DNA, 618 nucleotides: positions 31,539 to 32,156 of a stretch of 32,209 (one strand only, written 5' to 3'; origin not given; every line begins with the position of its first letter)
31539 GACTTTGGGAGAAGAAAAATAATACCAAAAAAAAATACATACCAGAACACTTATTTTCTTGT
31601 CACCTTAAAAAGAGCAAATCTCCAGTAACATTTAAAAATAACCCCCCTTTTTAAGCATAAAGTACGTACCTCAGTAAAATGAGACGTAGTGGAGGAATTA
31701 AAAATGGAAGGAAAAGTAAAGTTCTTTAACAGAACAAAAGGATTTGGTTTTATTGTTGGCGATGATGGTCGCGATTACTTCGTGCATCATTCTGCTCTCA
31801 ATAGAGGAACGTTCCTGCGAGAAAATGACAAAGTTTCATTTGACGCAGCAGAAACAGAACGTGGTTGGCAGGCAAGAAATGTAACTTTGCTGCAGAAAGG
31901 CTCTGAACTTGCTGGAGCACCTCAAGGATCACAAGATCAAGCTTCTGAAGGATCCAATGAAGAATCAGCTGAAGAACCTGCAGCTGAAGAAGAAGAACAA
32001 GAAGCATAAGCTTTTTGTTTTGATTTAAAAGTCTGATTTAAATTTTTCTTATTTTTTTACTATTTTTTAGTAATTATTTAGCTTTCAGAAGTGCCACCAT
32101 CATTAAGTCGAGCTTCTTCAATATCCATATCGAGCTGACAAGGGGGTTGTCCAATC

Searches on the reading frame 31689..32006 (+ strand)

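Call 71: search_protein_families(library=pfam, proteins=[window:31689-32006:+], max_evalue=0.001)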
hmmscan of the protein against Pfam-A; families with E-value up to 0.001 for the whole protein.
window:31689-32006:+ (106 aa): 1 family
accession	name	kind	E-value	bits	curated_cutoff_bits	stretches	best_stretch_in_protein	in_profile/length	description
PF00313.28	CSD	-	2.1e-17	63.2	27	1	6-67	1-65/66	'Cold-shock' DNA-binding domain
